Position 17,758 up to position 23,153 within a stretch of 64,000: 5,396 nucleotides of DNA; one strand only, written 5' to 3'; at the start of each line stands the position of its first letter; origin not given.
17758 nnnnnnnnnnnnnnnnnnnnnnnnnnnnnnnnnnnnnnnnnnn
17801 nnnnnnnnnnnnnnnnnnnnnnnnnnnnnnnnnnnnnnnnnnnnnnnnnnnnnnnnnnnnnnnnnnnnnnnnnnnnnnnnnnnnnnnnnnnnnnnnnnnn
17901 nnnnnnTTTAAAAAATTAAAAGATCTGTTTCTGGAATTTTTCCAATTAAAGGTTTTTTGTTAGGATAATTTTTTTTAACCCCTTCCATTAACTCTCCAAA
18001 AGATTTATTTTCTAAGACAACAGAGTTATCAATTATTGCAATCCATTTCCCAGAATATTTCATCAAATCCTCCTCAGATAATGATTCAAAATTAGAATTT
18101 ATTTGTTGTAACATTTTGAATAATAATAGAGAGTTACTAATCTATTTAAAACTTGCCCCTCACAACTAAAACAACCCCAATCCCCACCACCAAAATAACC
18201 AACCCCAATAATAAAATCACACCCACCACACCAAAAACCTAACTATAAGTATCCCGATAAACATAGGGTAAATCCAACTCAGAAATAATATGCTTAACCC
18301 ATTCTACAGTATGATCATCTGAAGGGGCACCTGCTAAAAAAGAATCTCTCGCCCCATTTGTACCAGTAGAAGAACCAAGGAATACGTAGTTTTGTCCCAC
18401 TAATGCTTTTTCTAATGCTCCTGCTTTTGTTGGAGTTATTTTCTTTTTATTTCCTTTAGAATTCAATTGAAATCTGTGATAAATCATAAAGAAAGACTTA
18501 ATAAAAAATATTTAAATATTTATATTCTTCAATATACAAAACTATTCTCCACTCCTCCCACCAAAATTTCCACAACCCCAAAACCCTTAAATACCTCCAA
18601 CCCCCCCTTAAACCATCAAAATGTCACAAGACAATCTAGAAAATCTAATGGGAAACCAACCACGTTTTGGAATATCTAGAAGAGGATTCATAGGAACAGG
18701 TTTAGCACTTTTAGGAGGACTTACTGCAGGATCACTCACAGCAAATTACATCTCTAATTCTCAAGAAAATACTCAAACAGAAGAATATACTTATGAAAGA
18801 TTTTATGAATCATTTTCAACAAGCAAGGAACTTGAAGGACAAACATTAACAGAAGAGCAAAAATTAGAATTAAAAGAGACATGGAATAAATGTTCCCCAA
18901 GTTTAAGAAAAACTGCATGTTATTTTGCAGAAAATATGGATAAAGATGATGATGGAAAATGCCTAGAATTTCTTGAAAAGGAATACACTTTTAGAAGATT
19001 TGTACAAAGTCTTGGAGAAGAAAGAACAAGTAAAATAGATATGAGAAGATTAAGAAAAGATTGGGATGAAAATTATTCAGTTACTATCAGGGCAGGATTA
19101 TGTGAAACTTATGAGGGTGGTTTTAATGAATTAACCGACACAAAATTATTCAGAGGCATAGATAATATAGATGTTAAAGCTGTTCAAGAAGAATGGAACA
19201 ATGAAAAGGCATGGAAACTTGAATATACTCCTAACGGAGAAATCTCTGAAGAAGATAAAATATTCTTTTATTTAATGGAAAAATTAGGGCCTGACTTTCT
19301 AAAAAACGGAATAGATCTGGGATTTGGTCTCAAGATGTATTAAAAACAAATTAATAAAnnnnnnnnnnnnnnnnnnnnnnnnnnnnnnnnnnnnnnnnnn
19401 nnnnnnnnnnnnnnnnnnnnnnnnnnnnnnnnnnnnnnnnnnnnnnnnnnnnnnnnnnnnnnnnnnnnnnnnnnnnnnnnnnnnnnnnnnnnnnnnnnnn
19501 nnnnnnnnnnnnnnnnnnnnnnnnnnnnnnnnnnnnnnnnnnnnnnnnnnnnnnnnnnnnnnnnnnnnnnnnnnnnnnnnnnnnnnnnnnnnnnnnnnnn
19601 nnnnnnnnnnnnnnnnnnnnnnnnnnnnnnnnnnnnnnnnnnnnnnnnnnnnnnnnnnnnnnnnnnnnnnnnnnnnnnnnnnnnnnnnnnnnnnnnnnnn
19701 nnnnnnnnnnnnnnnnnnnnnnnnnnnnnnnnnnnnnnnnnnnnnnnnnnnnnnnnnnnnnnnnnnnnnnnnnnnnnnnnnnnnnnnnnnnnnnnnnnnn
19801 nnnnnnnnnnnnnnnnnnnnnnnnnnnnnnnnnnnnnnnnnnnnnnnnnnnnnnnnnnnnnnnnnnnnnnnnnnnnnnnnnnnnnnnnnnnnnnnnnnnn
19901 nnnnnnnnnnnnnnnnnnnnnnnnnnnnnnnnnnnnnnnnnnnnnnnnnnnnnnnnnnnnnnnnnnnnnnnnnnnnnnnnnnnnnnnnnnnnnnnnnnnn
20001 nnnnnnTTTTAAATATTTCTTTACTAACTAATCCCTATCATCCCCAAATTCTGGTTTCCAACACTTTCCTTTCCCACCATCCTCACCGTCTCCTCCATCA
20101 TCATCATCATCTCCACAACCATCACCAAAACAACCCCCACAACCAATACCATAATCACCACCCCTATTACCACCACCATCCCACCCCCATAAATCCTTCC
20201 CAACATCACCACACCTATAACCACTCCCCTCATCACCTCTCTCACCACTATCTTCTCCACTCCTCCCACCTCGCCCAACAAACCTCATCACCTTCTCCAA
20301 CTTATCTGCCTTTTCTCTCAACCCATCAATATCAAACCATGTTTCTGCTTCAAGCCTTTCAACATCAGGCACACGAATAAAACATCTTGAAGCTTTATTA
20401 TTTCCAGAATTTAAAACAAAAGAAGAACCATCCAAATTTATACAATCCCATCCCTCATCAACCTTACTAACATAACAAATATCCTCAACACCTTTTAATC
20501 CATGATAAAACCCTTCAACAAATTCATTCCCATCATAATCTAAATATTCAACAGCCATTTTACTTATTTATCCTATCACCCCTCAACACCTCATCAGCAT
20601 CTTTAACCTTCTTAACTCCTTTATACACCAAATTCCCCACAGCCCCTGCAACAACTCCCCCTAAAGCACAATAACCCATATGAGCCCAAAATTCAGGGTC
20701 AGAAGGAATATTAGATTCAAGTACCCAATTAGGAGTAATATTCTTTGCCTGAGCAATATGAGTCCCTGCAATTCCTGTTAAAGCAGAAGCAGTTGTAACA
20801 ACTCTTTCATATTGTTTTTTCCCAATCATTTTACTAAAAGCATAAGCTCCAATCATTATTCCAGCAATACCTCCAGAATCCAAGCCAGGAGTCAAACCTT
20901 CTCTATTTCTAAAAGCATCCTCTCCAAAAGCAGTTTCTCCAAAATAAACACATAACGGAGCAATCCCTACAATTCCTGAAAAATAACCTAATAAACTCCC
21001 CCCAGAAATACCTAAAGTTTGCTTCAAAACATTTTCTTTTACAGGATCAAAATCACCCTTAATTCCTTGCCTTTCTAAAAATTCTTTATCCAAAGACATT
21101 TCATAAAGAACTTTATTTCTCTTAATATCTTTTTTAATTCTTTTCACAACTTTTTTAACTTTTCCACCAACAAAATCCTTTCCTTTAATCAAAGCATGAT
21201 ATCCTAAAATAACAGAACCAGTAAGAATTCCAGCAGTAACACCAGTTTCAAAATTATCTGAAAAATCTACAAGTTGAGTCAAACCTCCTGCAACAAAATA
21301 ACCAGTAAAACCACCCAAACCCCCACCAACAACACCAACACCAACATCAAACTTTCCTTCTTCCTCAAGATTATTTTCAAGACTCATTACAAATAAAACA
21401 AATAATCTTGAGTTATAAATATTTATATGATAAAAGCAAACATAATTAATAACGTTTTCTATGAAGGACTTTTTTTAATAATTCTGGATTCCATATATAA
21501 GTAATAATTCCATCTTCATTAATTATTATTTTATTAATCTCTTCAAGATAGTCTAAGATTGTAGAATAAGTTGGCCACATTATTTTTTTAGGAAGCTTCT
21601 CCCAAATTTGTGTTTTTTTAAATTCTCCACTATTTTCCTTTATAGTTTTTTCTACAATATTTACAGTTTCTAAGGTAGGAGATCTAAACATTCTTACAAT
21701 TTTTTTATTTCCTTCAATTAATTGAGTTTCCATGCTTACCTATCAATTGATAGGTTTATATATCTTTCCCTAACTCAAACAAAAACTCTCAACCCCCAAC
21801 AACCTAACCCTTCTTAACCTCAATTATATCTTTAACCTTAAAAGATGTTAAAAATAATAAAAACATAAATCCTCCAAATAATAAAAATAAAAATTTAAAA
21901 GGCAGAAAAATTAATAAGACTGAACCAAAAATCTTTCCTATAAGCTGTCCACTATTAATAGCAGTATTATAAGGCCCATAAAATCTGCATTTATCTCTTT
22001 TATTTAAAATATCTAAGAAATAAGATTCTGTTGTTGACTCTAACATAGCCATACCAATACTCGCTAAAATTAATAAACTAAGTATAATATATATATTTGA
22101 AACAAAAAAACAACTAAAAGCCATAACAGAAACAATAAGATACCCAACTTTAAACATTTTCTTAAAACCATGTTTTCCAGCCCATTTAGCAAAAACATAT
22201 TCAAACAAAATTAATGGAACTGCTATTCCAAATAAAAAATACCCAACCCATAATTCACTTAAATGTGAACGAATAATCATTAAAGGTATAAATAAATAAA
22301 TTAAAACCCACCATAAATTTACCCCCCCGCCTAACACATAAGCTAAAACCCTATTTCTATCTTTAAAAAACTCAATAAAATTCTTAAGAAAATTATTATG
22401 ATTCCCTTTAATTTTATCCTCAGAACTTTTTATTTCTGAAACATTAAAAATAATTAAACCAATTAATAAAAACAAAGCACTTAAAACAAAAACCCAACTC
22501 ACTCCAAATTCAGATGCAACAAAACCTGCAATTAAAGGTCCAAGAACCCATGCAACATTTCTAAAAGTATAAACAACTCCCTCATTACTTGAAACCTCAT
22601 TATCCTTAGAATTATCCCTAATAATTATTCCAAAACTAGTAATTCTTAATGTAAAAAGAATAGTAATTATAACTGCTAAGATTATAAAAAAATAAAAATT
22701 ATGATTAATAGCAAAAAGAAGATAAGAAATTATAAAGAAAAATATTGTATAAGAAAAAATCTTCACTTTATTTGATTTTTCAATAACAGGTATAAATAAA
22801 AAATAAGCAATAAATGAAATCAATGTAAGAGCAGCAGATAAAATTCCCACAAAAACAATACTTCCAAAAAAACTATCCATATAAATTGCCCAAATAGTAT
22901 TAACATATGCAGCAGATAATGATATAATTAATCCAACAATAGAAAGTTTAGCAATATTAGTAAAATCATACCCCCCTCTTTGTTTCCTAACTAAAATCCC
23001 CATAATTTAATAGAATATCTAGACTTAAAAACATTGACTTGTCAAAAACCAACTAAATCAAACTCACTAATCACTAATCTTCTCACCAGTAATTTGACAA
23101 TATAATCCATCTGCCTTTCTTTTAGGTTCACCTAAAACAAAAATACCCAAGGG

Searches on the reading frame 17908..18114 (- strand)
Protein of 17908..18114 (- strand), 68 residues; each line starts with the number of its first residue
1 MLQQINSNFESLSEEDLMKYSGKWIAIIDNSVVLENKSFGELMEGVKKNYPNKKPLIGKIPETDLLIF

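Call 3: search_protein_families(library=pfam, proteins=[window:17908-18114:-], max_evalue=0.01)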
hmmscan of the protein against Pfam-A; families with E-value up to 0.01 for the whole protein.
window:17908-18114:- (68 aa): 1 family
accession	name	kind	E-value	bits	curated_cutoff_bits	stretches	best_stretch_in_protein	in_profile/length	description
PF18929.5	DUF5678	-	1.1e-11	44.8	23.2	1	18-62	4-48/49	Family of unknown function (DUF5678)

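Call 4: search_protein_families(library=padloc, proteins=[window:17908-18114:-], max_evalue=0.01)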
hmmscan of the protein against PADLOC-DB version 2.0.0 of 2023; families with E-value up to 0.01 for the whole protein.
window:17908-18114:- (68 aa): 0 families

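Call 5: search_protein_families(library=ncbifam, proteins=[window:17908-18114:-], max_evalue=0.01)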
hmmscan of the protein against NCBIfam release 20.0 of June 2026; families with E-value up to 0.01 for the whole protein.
window:17908-18114:- (68 aa): 0 families

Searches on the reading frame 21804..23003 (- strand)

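Call 8: search_protein_families(library=pfam, proteins=[window:21804-23003:-], max_evalue=0.001)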
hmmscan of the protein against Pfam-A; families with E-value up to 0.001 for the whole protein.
window:21804-23003:- (399 aa): 1 family
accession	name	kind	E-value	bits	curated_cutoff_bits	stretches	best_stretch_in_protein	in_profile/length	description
PF07690.21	MFS_1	-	4.4e-34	118.4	33.4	2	20-262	1-251/347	Major Facilitator Superfamily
